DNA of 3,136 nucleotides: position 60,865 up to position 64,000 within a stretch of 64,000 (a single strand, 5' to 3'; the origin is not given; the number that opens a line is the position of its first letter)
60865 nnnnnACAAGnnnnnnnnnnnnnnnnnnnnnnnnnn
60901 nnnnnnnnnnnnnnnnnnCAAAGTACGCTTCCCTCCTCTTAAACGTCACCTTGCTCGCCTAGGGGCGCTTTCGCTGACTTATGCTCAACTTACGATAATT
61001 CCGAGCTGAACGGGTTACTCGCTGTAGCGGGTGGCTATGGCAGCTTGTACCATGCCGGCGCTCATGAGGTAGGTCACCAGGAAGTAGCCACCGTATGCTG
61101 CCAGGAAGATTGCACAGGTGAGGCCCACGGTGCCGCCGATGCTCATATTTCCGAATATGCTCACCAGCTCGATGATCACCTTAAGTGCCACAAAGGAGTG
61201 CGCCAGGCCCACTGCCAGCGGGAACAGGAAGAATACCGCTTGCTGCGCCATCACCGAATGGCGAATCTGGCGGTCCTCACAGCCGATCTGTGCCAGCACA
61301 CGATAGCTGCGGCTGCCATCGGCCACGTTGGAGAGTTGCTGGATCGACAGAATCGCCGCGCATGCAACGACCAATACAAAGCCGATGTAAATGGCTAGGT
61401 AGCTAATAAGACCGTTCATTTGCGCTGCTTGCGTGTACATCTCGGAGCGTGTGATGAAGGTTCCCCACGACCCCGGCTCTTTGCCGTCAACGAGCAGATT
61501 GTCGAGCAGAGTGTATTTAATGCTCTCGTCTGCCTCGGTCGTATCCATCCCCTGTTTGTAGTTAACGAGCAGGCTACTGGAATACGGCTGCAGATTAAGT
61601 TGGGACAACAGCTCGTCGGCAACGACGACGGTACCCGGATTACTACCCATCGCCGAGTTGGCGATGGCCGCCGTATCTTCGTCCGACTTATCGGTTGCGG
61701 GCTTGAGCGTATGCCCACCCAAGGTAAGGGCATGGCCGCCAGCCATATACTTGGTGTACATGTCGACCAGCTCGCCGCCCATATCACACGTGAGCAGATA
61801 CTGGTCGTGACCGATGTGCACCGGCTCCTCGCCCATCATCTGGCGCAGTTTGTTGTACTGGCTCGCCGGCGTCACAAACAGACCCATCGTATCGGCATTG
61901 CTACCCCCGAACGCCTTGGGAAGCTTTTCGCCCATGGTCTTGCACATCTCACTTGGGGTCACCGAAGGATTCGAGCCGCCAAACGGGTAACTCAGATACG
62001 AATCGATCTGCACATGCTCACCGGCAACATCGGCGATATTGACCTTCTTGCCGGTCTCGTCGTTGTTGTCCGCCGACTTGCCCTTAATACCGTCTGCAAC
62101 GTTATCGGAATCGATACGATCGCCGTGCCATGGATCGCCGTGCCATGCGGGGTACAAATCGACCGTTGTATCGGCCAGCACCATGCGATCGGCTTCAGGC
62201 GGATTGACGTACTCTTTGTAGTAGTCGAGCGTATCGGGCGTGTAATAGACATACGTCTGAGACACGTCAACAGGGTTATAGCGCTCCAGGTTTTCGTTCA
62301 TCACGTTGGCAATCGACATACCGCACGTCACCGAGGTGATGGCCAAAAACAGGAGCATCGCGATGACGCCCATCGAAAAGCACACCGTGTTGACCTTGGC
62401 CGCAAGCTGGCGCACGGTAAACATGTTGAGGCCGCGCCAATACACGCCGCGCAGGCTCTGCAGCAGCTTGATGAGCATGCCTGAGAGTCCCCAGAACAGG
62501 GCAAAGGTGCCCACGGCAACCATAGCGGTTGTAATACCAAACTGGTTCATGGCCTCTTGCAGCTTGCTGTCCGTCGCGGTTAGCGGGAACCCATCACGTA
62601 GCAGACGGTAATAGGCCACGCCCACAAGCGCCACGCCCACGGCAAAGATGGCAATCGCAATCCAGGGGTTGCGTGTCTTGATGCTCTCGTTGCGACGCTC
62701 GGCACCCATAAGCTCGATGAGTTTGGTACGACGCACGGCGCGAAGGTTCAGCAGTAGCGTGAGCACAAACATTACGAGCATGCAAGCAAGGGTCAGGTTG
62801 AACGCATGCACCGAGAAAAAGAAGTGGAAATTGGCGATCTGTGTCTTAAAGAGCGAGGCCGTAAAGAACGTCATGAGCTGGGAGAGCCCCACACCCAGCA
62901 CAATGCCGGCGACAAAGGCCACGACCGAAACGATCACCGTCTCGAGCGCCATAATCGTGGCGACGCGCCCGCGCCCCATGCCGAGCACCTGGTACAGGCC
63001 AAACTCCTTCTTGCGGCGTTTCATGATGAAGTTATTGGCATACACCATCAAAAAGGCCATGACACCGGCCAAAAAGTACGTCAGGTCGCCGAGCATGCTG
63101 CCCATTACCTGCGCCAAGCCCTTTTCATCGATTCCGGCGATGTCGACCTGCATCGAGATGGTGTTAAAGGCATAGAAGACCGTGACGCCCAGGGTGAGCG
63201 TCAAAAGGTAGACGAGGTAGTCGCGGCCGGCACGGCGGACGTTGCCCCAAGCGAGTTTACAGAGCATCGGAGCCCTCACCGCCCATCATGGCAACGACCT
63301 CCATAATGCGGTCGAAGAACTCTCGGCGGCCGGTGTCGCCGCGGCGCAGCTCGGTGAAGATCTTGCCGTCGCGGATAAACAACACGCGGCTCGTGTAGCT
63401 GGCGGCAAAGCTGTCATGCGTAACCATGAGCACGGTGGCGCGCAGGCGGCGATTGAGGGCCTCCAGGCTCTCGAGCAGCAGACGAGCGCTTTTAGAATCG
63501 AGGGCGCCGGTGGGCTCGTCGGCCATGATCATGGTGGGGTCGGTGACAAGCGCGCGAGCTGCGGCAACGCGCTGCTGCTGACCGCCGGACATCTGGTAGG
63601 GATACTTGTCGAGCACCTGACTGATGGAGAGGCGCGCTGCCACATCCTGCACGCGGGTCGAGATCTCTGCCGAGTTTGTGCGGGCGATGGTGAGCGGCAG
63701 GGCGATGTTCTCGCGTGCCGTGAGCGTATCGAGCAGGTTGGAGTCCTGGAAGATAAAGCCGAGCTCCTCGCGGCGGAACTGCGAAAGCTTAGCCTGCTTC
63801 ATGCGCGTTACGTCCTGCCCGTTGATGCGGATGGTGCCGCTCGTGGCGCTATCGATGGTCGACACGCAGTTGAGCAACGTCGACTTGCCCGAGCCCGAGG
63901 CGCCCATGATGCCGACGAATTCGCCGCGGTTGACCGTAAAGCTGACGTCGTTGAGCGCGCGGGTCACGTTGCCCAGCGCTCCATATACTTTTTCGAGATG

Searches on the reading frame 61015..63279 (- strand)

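Call 6: search_protein_families(library=pfam, proteins=[window:61015-63279:-])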
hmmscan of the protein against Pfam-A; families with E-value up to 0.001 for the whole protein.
window:61015-63279:- (754 aa): 1 family
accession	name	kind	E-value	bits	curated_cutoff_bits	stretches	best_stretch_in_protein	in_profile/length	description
PF02687.27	FtsX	-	3.8e-16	59.6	25.5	2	68-185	5-118/120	FtsX-like permease C-terminal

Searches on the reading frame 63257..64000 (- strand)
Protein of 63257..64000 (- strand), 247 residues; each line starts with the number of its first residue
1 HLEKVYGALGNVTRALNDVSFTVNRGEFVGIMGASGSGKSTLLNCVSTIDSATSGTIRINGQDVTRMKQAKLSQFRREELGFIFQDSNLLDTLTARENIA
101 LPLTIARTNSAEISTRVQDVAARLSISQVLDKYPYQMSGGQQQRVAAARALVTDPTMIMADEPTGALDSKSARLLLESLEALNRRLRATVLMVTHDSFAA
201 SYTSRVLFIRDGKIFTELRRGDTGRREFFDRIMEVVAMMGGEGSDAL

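Call 6: search_protein_families(library=pfam, proteins=[window:63257-64000:-])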
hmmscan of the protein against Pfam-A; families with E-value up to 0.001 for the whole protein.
window:63257-64000:- (247 aa): 6 families
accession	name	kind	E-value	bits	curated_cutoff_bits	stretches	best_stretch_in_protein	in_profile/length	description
PF00005.33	ABC_tran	-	5.2e-38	131.2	25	1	16-164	1-136/137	ABC transporter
PF13304.12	AAA_21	-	8.2e-08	33.1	27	0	134-198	235-301/304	AAA domain, putative AbiEii toxin, Type IV TA system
PF02463.25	SMC_N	-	9.6e-06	25.6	40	1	27-197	25-199/220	RecF/RecN/SMC N terminal domain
PF13191.12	AAA_16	-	6.4e-05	23.9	32.6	1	23-183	19-124/167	AAA ATPase domain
PF13555.12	AAA_29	-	0.00013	22.1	27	1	19-51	15-47/61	P-loop containing region of AAA domain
PF13481.12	AAA_25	-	0.00023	21.3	27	0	23-43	30-50/195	AAA domain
